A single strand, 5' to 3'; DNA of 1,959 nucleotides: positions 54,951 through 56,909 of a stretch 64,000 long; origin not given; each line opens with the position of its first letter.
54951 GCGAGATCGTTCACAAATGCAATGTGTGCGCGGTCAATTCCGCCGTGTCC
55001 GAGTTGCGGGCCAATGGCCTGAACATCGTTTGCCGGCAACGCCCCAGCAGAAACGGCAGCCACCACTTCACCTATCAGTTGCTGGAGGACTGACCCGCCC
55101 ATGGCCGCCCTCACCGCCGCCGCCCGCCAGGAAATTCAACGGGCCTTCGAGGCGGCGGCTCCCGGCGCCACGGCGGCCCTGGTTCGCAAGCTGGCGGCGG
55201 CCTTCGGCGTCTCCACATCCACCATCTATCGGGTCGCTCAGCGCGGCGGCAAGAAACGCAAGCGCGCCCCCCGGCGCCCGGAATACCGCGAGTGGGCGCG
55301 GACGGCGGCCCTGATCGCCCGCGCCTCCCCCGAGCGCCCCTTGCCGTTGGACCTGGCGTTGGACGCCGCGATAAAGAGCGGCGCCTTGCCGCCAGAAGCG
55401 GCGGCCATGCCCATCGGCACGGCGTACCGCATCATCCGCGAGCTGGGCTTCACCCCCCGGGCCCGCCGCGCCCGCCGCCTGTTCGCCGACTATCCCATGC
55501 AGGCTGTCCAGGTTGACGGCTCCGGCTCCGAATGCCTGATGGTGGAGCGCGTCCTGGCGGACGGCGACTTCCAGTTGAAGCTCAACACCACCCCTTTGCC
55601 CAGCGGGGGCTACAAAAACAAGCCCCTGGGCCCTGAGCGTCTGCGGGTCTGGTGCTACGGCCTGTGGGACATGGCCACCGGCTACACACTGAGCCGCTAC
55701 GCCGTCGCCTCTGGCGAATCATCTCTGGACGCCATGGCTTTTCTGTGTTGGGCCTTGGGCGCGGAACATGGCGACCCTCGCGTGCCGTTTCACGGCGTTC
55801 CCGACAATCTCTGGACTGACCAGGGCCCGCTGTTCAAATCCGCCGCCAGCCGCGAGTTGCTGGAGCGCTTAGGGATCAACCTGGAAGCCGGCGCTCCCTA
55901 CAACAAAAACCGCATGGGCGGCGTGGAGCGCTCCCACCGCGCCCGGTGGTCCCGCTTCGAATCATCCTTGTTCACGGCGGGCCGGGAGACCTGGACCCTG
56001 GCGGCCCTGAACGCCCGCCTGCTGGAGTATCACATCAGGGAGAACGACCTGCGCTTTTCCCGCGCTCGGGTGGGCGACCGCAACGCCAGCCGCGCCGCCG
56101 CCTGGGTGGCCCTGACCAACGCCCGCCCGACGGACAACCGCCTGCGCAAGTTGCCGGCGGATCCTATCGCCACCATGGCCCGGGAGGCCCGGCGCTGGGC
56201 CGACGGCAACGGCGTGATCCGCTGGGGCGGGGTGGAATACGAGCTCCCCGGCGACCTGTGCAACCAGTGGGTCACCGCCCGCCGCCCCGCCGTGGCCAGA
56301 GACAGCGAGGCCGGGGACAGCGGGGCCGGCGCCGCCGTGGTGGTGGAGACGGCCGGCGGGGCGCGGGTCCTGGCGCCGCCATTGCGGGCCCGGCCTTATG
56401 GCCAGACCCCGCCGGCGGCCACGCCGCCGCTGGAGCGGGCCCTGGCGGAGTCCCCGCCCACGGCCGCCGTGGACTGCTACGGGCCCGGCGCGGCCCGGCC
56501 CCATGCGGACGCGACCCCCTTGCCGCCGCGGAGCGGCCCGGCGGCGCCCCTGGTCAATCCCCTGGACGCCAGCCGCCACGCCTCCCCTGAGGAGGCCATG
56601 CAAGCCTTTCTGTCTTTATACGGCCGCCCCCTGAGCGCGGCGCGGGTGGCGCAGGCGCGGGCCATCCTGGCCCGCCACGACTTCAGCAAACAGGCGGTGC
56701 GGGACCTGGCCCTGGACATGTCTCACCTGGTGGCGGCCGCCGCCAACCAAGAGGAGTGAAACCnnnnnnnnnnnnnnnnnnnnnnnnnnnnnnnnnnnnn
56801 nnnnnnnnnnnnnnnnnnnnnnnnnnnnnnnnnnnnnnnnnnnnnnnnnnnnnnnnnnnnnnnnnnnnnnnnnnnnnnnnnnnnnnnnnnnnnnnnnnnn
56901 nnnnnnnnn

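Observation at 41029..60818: Head-less Mu-like element with intact control, transposition, lysis and complete non-contractile tail modules: decaying prophage or transposon-borne tailocin-like system?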

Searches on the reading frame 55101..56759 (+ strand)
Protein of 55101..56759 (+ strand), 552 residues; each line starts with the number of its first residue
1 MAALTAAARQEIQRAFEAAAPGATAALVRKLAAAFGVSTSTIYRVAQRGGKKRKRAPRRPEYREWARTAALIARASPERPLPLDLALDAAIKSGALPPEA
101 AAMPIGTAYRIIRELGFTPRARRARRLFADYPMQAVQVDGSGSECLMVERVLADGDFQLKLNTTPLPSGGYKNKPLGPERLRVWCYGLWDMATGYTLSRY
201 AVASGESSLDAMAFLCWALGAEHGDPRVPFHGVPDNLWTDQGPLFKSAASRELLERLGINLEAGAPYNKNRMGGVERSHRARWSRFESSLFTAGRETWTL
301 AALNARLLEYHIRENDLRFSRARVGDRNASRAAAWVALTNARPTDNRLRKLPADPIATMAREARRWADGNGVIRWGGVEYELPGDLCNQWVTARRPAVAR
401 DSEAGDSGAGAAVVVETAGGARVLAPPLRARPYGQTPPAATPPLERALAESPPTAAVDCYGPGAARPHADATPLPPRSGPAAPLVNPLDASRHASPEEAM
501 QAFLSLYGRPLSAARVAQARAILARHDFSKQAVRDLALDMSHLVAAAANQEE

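Call 6: search_protein_families(library=phrogs, proteins=[window:55101-56759:+], max_evalue=0.001)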
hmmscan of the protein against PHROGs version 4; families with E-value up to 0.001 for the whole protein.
window:55101-56759:+ (552 aa): 3 families
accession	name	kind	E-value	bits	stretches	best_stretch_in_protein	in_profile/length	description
phrog_310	-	integration and excision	1.1e-21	78.4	1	23-384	148-507/696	transposase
phrog_2610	-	unknown function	1.1e-13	51.8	1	25-316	26-339/565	-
phrog_157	-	integration and excision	1.3e-05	25.5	0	18-71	208-261/580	transposase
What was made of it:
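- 55101..56759 (+): DDE transposase (552 aa; DD35E core, with D240 and E276 invariant). phrog_310 (call 6).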

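Call 10: search_protein_families(library=pfam, proteins=[window:55101-56759:+], max_evalue=0.01)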
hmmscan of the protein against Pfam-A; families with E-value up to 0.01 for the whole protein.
window:55101-56759:+ (552 aa): 1 family
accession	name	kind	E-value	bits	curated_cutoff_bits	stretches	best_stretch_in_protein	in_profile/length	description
PF00665.32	rve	-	0.0049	17.5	32.6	0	226-268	66-101/102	Integrase core domain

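Call 13: search_dna_similar(query=window:55101-56759:+, collection=phages, mode=protein, max_rows=25)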
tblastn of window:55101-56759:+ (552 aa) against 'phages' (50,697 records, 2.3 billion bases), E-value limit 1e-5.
Records with a match: 21; places in all: 21; records where one place covers at least 80% of the query: 0.
Best place of each record, by identity: <60% 21.
By first word of the organism name: Pseudomonas 17; Escherichia 2; Klebsiella 1; Microcystis 1.
By host as written in the record: Pseudomonas aeruginosa 8; Pseudomonas aeruginosa ST773 (NDM-1-producing) 2; - 2; Pseudomonas aeruginosa PAO1 (ATCC 15692) 2; Pseudomonas aeruginosa strain 3-38 1; Pseudomonas aeruginosa PA14 1; Escherichia coli (uropathogenic) 1; Klebsiella pneumoniae 1; and 3 more.
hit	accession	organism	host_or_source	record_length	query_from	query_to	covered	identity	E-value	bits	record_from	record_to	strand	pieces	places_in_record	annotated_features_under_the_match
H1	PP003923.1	Pseudomonas phage vB_Pae_U11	Pseudomonas aeruginosa ST773 ...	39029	99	290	35%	29.1%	1e-6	58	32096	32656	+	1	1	transposase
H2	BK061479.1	Pseudomonas phage vB_PaeS-D14F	Pseudomonas aeruginosa strain 3-38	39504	99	290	35%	29.1%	1e-6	58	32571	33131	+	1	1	Transposase A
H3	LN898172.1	Pseudomonas phage vB_PaeS_PM105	Pseudomonas aeruginosa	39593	99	290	35%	29.1%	1e-6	58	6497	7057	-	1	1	PM105_12: putative transposase A subunit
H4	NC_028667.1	Pseudomonas phage vB_PaeS_PM105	Pseudomonas aeruginosa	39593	99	290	35%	29.1%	1e-6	58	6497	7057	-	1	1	PM105_12: transposase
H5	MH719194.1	Pseudomonas phage Ps60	Pseudomonas aeruginosa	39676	99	290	35%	29.1%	1e-6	58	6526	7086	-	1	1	transposase A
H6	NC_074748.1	Pseudomonas phage Ps60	Pseudomonas aeruginosa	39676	99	290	35%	29.1%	1e-6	58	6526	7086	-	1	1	transposase A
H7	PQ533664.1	Pseudomonas phage Young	Pseudomonas aeruginosa PA14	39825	99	290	35%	29.1%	1e-6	58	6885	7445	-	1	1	transposase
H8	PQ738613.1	Escherichia phage PhiKM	Escherichia coli (uropathogenic)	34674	131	305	32%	30.3%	5e-7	59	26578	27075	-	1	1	transposase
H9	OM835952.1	Klebsiella phage KP12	Klebsiella pneumoniae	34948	171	353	33%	28.9%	1e-6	58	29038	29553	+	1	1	transposase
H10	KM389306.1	Escherichia phage Phi06_2974 B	-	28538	107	278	31%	29.6%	4e-7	59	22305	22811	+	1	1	record has no annotation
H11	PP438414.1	Microcystis phage Mae-JY22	Microcystis aeruginosa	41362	171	304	24%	36.5%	3e-7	60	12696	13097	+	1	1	hypothetical protein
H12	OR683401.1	Pseudomonas phage Bise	Pseudomonas aeruginosa 199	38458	171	290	22%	36.9%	2e-9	67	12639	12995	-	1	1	transposase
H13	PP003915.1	Pseudomonas phage vB_Pae_U3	Pseudomonas aeruginosa ST773 ...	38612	171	290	22%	35.8%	1e-6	57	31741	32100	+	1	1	transposase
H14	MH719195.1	Pseudomonas phage Ps59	Pseudomonas aeruginosa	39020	171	290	22%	35.8%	1e-6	57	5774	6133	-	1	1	transposase A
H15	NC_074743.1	Pseudomonas phage Ps59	Pseudomonas aeruginosa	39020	171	290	22%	35.8%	1e-6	57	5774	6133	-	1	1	transposase A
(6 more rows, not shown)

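Call 14: find_homologous_proteins(query=window:55101-56759:+, max_evalue=1e-10)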
Query window:55101-56759:+ (552 aa): 233 proteins with E <= 1e-10 among 8000 candidates; the best 120 are listed.
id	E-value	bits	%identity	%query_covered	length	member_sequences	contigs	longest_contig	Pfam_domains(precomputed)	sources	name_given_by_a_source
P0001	0.0e+0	1221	100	100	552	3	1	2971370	-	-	-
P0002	0.0e+0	1210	99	100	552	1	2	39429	-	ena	-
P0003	0.0e+0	1201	98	100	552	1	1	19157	-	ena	-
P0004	0.0e+0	1199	98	100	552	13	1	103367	-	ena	-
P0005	0.0e+0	1184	97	100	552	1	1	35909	-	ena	-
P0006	0.0e+0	1126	93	100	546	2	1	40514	-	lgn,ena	-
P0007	0.0e+0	1102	91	100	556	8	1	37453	-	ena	-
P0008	0.0e+0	1100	91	100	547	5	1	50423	-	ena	-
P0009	0.0e+0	1094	91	100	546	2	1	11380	-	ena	-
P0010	0.0e+0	1094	91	100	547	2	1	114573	-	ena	-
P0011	0.0e+0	1087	91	100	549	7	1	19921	-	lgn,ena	-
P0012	0.0e+0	1074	89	100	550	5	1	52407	-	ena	-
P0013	0.0e+0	1073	89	100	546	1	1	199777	-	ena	-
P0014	0.0e+0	1070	89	100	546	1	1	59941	-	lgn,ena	-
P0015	0.0e+0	1066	90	100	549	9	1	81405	-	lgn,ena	-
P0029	1.4e-156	541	53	98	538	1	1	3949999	-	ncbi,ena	-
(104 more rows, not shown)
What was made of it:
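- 55101..56759 (+): 233 homologs (call 14).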

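Call 15: find_encoding_contigs(protein=P0013, flank=10000, max_places=2)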
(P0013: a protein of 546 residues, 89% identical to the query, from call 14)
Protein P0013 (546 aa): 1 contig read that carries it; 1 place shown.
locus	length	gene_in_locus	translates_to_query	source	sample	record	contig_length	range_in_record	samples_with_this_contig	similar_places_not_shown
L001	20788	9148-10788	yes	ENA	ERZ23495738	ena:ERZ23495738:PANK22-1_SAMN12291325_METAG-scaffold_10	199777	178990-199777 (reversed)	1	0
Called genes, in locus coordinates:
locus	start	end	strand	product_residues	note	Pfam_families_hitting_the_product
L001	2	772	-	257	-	?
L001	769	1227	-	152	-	-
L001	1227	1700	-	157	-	PF08875:DUF1833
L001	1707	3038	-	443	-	-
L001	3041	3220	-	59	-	-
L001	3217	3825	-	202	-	-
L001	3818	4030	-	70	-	PF08809:DUF1799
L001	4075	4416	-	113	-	-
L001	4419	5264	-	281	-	PF27730:UCP028589 (weak)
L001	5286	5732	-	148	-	PF23840:Phage_tail_terminator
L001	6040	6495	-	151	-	-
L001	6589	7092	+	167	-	-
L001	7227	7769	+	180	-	-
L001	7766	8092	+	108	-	-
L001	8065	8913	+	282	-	-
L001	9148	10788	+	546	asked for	-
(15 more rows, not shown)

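Call 16: find_encoding_contigs(protein=P0010, flank=10000, max_places=2)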
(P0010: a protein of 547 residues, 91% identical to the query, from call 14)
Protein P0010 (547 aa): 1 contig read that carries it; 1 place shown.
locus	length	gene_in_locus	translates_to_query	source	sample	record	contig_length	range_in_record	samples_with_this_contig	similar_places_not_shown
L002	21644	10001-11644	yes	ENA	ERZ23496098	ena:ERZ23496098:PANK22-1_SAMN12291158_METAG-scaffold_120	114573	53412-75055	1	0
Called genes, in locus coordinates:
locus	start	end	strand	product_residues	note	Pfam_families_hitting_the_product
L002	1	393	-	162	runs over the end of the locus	PF07030:Phage_Mu_Gp36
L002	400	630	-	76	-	-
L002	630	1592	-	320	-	PF03864:Phage_cap_E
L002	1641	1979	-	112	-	PF09956:Phage_cement_2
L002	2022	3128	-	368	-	-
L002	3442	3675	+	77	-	-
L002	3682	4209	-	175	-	-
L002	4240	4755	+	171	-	-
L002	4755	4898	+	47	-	-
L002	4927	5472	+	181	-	-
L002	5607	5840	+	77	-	-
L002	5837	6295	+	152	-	-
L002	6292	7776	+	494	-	PF01336:tRNA_anti-codon, PF00152:tRNA-synt_2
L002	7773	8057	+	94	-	-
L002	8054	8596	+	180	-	-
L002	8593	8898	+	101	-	-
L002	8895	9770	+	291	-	-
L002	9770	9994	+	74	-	-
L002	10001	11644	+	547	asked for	-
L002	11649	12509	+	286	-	PF13191:AAA_16, PF13401:AAA_22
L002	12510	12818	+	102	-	-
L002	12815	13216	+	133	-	-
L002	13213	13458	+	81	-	-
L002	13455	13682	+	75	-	-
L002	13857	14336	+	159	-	PF06252:GemA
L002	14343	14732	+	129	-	PF08765:Mor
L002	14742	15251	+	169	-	PF08291:Peptidase_M15_3, PF05951:Peptidase_M15_2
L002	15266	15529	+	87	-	-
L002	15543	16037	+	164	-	PF11351:GTA_holin_3TM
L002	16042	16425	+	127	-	-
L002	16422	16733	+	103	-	-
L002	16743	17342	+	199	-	PF11985:Phage_Mu_Gp27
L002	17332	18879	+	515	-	PF03237:Terminase_6N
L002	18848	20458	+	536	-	PF06074:Portal_Mu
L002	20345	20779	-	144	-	-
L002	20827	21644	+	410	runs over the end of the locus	PF04233:Phage_Mu_F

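Call 17: find_encoding_contigs(protein=P0029, flank=10000, max_places=2)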
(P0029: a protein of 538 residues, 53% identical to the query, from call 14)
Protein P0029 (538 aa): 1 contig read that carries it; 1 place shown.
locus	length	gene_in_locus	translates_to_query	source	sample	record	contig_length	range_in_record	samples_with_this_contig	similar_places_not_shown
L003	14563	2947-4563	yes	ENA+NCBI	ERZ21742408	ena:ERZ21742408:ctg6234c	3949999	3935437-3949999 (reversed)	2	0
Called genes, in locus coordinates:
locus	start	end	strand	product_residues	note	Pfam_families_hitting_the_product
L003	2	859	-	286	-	?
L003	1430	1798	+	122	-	-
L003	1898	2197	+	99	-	-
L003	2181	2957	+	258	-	-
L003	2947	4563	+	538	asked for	-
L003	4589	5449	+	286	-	PF13191:AAA_16 (weak), PF13401:AAA_22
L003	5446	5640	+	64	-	-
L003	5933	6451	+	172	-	-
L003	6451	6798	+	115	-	-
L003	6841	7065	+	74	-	-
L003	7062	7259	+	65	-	-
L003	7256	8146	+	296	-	PF07505:DUF5131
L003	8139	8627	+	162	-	PF06252:GemA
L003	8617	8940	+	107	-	PF08765:Mor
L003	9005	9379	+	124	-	-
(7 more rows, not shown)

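Call 19: find_related_loci(query=window:55101-56759:+, collection=genome_contigs, flank=10000)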
Query window:55101-56759:+ (552 aa) in genome_contigs; peptide patterns used: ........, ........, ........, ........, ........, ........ (x = any residue, [..] = any of these).
126 stretches matched a pattern, but none encodes a relative of the query by tblastn (E <= 1e-3).
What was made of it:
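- Tried and rejected: The single-protein scan of GTDB genomes (call 19).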

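Call 21: find_related_loci(query=A1, collection=genome_contigs, flank=10000)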
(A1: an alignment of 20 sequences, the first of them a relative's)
Query A1 (552 aa) in genome_contigs; peptide patterns used: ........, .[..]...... (x = any residue, [..] = any of these).
81 stretches matched a pattern; 28 encode a relative of the query (tblastn E <= 1e-3); 27 distinct loci.
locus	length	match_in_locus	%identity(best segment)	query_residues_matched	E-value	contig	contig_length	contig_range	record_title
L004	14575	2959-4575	52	4-551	6e-164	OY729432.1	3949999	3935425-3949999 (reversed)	MAG: Candidatus Binatia bacterium isolate b65fbbe8-1638-4b94-9072-1473f084fbf4 genome assembly, chromosome: 1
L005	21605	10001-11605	50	4-547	4e-161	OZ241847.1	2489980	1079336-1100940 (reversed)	MAG: Gammaproteobacteria bacterium isolate 34f7a0bb-19db-4cea-b9ee-db7566f316d0 genome assembly, chromosome: 1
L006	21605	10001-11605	50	4-547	4e-161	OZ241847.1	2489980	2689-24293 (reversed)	MAG: Gammaproteobacteria bacterium isolate 34f7a0bb-19db-4cea-b9ee-db7566f316d0 genome assembly, chromosome: 1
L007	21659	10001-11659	50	3-548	6e-152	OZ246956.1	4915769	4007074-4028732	MAG: Thermoanaerobaculia bacterium isolate 44e70480-f7af-46fd-94ad-8fb40e9277de genome assembly, chromosome: 1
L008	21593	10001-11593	49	4-543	2e-147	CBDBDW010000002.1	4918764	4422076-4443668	MAG: Gammaproteobacteria bacterium isolate 554e3a7e-5989-4f2a-9094-f6ca052332fc genome assembly, contig: contig_2, whole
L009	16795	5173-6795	49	3-537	2e-144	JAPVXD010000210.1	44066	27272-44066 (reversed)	MAG: Candidatus Multivorans azotirespirans isolate m_rhze4 Seq210, whole genome shotgun sequence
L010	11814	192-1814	50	3-537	2e-142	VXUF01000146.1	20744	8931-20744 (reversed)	MAG: Holophagales bacterium isolate SB0666_bin_22 NODE_1047_length_20744_cov_7.190053, whole genome shotgun sequence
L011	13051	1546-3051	55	3-512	3e-135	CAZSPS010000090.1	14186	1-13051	MAG TPA_asm: uncultured Ectothiorhodospiraceae bacterium isolate SRP338948_co1_65 genome assembly, contig: k141_134799,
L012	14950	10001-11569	47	3-535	1e-133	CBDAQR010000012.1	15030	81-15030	MAG: Halieaceae bacterium isolate 85da4996-85f9-4319-98c4-44bae27e31de genome assembly, contig: contig_10, whole genome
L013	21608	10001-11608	50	1-551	9e-138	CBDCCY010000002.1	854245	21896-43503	MAG: Vicinamibacterales bacterium isolate 30d25617-1a2a-4ddc-b9f5-a158cac5d056 genome assembly, contig: contig_2, whole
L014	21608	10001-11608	50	1-551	9e-138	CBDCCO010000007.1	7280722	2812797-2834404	MAG: Vicinamibacterales bacterium isolate 33854e28-373d-43bf-a5c3-6fc065bbcf3f genome assembly, contig: contig_7, whole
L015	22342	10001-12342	47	4-537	4e-123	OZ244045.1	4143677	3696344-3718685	MAG: Gammaproteobacteria bacterium isolate c0228bcb-c4b8-462a-94e7-08031748cab8 genome assembly, chromosome: 1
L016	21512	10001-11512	47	22-533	9e-123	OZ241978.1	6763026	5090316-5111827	MAG: Vicinamibacterales bacterium isolate 51a24197-77cf-4160-b0f1-11ac4e34766b genome assembly, chromosome: 1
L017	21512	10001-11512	47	22-533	9e-123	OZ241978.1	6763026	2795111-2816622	MAG: Vicinamibacterales bacterium isolate 51a24197-77cf-4160-b0f1-11ac4e34766b genome assembly, chromosome: 1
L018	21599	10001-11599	46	2-543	3e-117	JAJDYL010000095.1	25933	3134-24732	MAG: Alphaproteobacteria bacterium isolate jk18x34bins.26 k141_515213, whole genome shotgun sequence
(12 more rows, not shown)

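Call 40: search_protein_families(library=pfam, proteins=[L002:2022-3128:-, L002:16422-16733:+], max_evalue=1)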
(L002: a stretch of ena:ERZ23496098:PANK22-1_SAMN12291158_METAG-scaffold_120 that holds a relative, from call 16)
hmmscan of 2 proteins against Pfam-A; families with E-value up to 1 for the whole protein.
L002:2022-3128:- (368 aa): 3 families
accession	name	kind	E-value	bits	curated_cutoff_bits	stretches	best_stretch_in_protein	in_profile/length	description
PF06005.17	ZapB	-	0.096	13.6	31.5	1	170-226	18-64/71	Cell division protein ZapB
PF22977.2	WHD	-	0.15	12.1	27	1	169-232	21-93/221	Winged helix domain, variant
PF10168.15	Nup88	-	0.32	9.2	24.4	1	159-249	574-664/702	Nuclear pore component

L002:16422-16733:+ (103 aa): 1 family
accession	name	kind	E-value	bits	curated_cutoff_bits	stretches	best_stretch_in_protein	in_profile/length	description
PF09382.16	RQC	-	0.091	13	23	1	44-93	56-103/114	RQC domain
